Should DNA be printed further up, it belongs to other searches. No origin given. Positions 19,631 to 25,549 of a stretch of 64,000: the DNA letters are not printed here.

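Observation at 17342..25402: Terminator-bracketed two-helicase cassette: a HelD-like helicase plus a 1873-aa DUF4011/Upf1-like helicase/nuclease-fold/DUF3320 protein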

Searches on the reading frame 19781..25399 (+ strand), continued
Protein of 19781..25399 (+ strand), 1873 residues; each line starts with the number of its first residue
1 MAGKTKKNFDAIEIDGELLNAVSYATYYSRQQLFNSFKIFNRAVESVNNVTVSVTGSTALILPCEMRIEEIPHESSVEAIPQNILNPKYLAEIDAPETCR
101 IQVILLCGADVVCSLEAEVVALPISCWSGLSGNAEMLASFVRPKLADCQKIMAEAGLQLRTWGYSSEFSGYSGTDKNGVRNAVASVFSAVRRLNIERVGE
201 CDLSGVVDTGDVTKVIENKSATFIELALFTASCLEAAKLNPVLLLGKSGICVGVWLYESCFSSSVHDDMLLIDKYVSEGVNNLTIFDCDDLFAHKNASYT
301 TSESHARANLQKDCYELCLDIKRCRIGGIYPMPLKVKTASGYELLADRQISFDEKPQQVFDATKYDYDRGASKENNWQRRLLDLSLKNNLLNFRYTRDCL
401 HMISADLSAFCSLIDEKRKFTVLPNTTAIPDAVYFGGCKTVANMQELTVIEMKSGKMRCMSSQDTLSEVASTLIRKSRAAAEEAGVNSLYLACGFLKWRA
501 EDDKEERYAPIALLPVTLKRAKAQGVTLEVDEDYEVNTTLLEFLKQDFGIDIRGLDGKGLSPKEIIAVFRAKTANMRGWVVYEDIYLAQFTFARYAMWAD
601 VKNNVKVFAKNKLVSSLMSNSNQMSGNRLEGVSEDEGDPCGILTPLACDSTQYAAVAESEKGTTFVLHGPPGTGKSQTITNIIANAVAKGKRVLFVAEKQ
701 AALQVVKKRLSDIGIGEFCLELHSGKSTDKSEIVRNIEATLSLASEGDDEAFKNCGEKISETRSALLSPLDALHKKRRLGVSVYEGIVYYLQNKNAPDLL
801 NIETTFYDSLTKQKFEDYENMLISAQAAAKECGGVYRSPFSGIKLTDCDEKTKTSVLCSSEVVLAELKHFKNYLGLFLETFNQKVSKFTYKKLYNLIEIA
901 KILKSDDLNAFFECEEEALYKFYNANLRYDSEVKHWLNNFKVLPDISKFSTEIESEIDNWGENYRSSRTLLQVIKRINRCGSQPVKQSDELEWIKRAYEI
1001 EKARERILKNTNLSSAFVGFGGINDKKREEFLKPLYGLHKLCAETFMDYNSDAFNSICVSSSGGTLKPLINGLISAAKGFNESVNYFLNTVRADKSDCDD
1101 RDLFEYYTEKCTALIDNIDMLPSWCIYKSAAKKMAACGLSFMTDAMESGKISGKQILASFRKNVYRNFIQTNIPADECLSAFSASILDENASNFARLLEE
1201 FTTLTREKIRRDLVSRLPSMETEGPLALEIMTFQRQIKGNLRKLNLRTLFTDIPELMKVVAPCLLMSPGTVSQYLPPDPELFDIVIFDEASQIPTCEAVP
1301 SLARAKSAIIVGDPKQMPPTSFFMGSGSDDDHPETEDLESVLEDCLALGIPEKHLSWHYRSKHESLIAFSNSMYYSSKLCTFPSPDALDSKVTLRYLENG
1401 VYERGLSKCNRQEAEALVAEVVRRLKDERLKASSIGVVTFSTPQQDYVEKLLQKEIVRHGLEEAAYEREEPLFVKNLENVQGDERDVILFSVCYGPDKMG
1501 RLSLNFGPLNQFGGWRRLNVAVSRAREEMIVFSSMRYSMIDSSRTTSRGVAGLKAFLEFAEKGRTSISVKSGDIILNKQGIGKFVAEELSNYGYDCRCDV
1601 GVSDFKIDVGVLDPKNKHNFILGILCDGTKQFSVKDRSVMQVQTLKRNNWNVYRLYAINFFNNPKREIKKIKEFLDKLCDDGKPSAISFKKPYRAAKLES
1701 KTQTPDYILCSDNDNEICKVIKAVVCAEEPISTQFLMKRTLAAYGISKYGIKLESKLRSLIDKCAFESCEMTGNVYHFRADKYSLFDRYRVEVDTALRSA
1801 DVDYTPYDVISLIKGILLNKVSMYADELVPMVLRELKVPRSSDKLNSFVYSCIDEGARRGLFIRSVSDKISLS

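Call 31: find_related_loci(query=A1, collection=genome_contigs, flank=10000)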
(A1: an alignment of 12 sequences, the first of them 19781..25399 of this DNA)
Query A1 (1873 aa) in genome_contigs; peptide patterns used: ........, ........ (x = any residue, [..] = any of these).
599 stretches matched a pattern (row limit reached: there are more); 549 encode a relative of the query (tblastn E <= 1e-3); the best 80 are kept; 80 distinct loci.
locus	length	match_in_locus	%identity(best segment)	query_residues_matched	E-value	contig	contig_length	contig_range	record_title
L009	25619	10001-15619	99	1-1873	0e+0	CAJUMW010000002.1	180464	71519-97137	MAG TPA_asm: uncultured Christensenellaceae bacterium isolate MGBC143123 genome assembly, contig: MGBC143123.2, whole ge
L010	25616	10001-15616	79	1-1873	0e+0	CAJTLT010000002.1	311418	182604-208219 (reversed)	MAG TPA_asm: uncultured Christensenella sp. isolate MGBC104908 genome assembly, contig: MGBC104908.2, whole genome shotg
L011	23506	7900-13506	79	1-1873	0e+0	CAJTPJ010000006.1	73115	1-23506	MAG TPA_asm: uncultured Christensenella sp. isolate MGBC107459 genome assembly, contig: MGBC107459.6, whole genome shotg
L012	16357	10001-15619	77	1-1873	0e+0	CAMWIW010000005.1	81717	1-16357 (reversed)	MAG TPA_asm: uncultured Clostridia bacterium isolate SRR14411350_bin.2_metawrap_v1.3_MAG genome assembly, contig: NODE.2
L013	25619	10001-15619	77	1-1873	0e+0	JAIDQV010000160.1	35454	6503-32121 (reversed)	MAG: Clostridia bacterium isolate SC0360_S7_15 SC0360_S7_15_contig_160, whole genome shotgun sequence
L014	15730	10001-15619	76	1-1873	0e+0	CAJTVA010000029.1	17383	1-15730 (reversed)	MAG TPA_asm: uncultured Christensenella sp. isolate MGBC109634 genome assembly, contig: MGBC109634.29, whole genome shot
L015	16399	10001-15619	77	1-1873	0e+0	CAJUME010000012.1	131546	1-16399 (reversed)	MAG TPA_asm: uncultured Christensenella sp. isolate MGBC140398 genome assembly, contig: MGBC140398.12, whole genome shot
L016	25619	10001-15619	76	1-1873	0e+0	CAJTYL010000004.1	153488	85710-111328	MAG TPA_asm: uncultured Christensenella sp. isolate MGBC122917 genome assembly, contig: MGBC122917.4, whole genome shotg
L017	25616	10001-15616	73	1-1873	0e+0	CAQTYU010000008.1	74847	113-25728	MAG TPA_asm: Candidatus Borkfalkiaceae bacterium isolate MGBC129175 genome assembly, contig: MGBC129175.8, whole genome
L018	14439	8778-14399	73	1-1873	0e+0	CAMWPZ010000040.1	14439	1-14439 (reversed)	MAG TPA_asm: uncultured Clostridia bacterium isolate SRR14411243_bin.5_metawrap_v1.3_MAG genome assembly, contig: NODE.9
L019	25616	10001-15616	73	1-1873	0e+0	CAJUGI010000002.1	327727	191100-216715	MAG TPA_asm: uncultured Christensenella sp. isolate MGBC134176 genome assembly, contig: MGBC134176.2, whole genome shotg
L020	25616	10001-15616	77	1-1873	0e+0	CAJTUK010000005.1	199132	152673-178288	MAG TPA_asm: uncultured Christensenella sp. isolate MGBC114492 genome assembly, contig: MGBC114492.5, whole genome shotg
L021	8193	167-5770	71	6-1873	0e+0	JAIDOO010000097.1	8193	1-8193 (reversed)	MAG: Clostridia bacterium isolate SC0351_S18_8 SC0351_S18_8_contig_97, whole genome shotgun sequence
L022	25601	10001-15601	75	4-1872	0e+0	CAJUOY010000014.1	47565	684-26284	MAG TPA_asm: uncultured Christensenellaceae bacterium isolate MGBC150826 genome assembly, contig: MGBC150826.14, whole g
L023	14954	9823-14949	77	1-1709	0e+0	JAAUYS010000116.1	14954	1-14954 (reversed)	MAG: Clostridia bacterium isolate Mgla_MAG_30-bin_22 c_000000050605, whole genome shotgun sequence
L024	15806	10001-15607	71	6-1873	0e+0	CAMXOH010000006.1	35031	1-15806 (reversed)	MAG TPA_asm: uncultured Clostridia bacterium isolate SRR14920965_bin.11_metawrap_v1.3_MAG genome assembly, contig: NODE.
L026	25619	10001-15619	70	1-1873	0e+0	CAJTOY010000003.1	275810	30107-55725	MAG TPA_asm: uncultured Christensenella sp. isolate MGBC106726 genome assembly, contig: MGBC106726.3, whole genome shotg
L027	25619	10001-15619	77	1-1873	0e+0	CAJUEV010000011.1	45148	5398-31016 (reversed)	MAG TPA_asm: uncultured Christensenella sp. isolate MGBC136074 genome assembly, contig: MGBC136074.11, whole genome shot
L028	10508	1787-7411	69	1-1873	0e+0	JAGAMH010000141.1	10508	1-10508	MAG: Clostridia bacterium isolate RGIG8572 Water_deer_Cecum-3__c687103, whole genome shotgun sequence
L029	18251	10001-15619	72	1-1873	0e+0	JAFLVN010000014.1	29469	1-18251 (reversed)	MAG: Clostridiales bacterium isolate HAN106 Seq14, whole genome shotgun sequence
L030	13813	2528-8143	71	1-1873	0e+0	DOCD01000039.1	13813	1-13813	MAG TPA_asm: Clostridiales bacterium isolate UBA11940 contig_27320, whole genome shotgun sequence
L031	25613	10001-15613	68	1-1873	0e+0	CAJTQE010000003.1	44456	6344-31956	MAG TPA_asm: uncultured Christensenella sp. isolate MGBC110736 genome assembly, contig: MGBC110736.3, whole genome shotg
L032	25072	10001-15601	69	3-1872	0e+0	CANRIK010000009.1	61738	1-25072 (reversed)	MAG: uncultured Clostridia bacterium isolate Lapin-008__bin33 genome assembly, contig: Lapin-008__NODE_592_length_61738_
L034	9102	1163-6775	67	4-1873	0e+0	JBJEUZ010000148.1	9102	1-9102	MAG: Candidatus Coproplasma sp. isolate LOHA43_bin.043 NODE_4652_length_9102_cov_5.931690, whole genome shotgun sequence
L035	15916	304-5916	67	4-1873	0e+0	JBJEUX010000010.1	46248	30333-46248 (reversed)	MAG: Candidatus Coproplasma sp. isolate PUUB51_bin.002 NODE_162_length_46248_cov_11.864395, whole genome shotgun sequenc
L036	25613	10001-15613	66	4-1873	0e+0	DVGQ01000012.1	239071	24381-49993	MAG TPA_asm: Candidatus Coproplasma stercorigallinarum isolate CHK191-24566 CHK191__C159091_L239071_ERR3414586, whole ge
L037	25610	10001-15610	69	4-1873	0e+0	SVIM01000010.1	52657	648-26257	MAG: Clostridiales bacterium isolate SIG409 NODE_14740_length_52657_cov_1.867980, whole genome shotgun sequence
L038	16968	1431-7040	66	4-1873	0e+0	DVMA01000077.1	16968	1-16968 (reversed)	MAG TPA_asm: Candidatus Coproplasma excrementavium isolate CHK179-18245 CHK179__C235112_L16968_ERR3414574, whole genome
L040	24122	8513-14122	67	4-1873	0e+0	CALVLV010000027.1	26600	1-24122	MAG: uncultured Clostridia bacterium isolate BRZ_EA__bin65 genome assembly, contig: BRZ_EA__NODE_1798_length_26600_cov_6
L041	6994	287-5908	65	1-1873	0e+0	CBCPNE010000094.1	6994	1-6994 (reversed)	MAG: uncultured Clostridia bacterium isolate metabat2_coassembly.14_MAGs genome assembly, contig: k87_73859, whole genom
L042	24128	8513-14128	65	4-1873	0e+0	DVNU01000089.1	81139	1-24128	MAG TPA_asm: Candidatus Coproplasma excrementipullorum isolate 10570 CHK98__C469842_L81139_ERR2241824, whole genome shot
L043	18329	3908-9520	65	4-1873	0e+0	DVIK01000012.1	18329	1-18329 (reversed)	MAG TPA_asm: Candidatus Coproplasma avistercoris isolate ChiW7-3743 ChiW7__C44444_L18329_SRR5514458, whole genome shotgu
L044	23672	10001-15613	65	4-1873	0e+0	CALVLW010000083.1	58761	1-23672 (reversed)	MAG: uncultured Clostridia bacterium isolate E09__bin280 genome assembly, contig: E09__k127_2842062, whole genome shotgu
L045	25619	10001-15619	71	1-1873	0e+0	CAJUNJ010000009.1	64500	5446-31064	MAG TPA_asm: uncultured Christensenellaceae bacterium isolate MGBC152987 genome assembly, contig: MGBC152987.9, whole ge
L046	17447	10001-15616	65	3-1873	0e+0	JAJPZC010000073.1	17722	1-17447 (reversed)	MAG: Clostridia bacterium isolate AH.B6_4 NODE_180_length_17722_cov_11.271240, whole genome shotgun sequence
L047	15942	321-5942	65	2-1873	0e+0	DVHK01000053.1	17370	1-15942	MAG TPA_asm: Candidatus Coproplasma avicola isolate ChiW16-3235 ChiW16__C57916_L17370_SRR5519003, whole genome shotgun s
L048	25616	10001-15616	64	4-1873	0e+0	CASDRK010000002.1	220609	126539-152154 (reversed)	uncultured Clostridia bacterium isolate SI.O63.metabat-bins.133 genome assembly, contig: SI.O63.metabat-bins.133.fa_k141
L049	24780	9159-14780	64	2-1873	0e+0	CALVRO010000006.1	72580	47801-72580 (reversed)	MAG: uncultured Clostridia bacterium isolate BRZ_BE__bin69 genome assembly, contig: BRZ_BE__NODE_341_length_72580_cov_6.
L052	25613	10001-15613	66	4-1873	0e+0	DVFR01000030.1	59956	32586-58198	MAG TPA_asm: Candidatus Coproplasma stercoravium isolate CHK180-19203 CHK180__C107541_L59956_ERR3414575, whole genome sh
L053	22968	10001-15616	71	1-1873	0e+0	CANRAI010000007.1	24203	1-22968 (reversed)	MAG: uncultured Clostridia bacterium isolate Lapin-011__bin21 genome assembly, contig: Lapin-011__NODE_2014_length_24203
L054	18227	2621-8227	66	4-1873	0e+0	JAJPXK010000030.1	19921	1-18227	MAG: Clostridia bacterium isolate AH.12_2 NODE_496_length_19921_cov_6.180811, whole genome shotgun sequence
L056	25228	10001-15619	64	1-1873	0e+0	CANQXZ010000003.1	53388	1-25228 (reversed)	MAG: uncultured Clostridia bacterium isolate Lapin-025__bin61 genome assembly, contig: Lapin-025__NODE_408_length_53388_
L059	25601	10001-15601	72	6-1873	0e+0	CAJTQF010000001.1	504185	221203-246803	MAG TPA_asm: uncultured Christensenella sp. isolate MGBC105391 genome assembly, contig: MGBC105391.1, whole genome shotg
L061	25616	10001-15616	74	1-1873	0e+0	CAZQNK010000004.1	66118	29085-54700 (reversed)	MAG TPA_asm: uncultured Clostridia bacterium isolate SRP222994_co1_330 genome assembly, contig: NODE_615_length_66118_co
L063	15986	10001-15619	73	1-1873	0e+0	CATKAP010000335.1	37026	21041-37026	MAG: uncultured bacterium isolate iMGMC-748_1678881702 genome assembly, contig: MegahitA5_8856, whole genome shotgun seq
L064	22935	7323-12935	68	1-1873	0e+0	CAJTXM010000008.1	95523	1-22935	MAG TPA_asm: uncultured Christensenella sp. isolate MGBC123009 genome assembly, contig: MGBC123009.8, whole genome shotg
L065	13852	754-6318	67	20-1873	0e+0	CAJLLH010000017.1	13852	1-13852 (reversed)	MAG TPA_asm: uncultured Clostridiales bacterium isolate ERR321597-bin.22 genome assembly, contig: NODE_3261_length_13852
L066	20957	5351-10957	66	4-1873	0e+0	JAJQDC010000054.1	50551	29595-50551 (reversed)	MAG: Clostridia bacterium isolate C.B3_4 NODE_153_length_50593_cov_22.140825, whole genome shotgun sequence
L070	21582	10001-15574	62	12-1873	0e+0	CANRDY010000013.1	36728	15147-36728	MAG: uncultured Clostridia bacterium isolate Lapin-025__bin18 genome assembly, contig: Lapin-025__NODE_846_length_36728_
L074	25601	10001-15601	72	6-1873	0e+0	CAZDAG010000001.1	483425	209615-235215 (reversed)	MAG TPA_asm: uncultured Clostridia bacterium isolate SRP199465_co1_338 genome assembly, contig: NODE_2_length_483425_cov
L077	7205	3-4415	74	400-1873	0e+0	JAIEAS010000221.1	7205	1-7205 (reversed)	MAG: Clostridia bacterium isolate SC0380_S10_11 SC0380_S10_11_contig_221, whole genome shotgun sequence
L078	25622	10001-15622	72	1-1873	0e+0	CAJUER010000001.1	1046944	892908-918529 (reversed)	MAG TPA_asm: uncultured Christensenella sp. isolate MGBC128313 genome assembly, contig: MGBC128313.1, whole genome shotg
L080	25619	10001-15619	77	1-1873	0e+0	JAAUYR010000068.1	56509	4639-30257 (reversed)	MAG: Clostridia bacterium isolate Mgla_MAG_6-bin_37 c_000000146798, whole genome shotgun sequence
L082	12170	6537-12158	73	1-1873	0e+0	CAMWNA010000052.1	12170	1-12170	MAG TPA_asm: uncultured Clostridia bacterium isolate SRR14411288_bin.14_metawrap_v1.3_MAG genome assembly, contig: NODE.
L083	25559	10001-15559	70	20-1873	0e+0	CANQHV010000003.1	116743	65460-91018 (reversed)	MAG: uncultured Clostridia bacterium isolate Lapin-027__bin80 genome assembly, contig: Lapin-027__NODE_84_length_116743_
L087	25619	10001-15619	73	1-1873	0e+0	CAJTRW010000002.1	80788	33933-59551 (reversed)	MAG TPA_asm: uncultured Christensenella sp. isolate MGBC111253 genome assembly, contig: MGBC111253.2, whole genome shotg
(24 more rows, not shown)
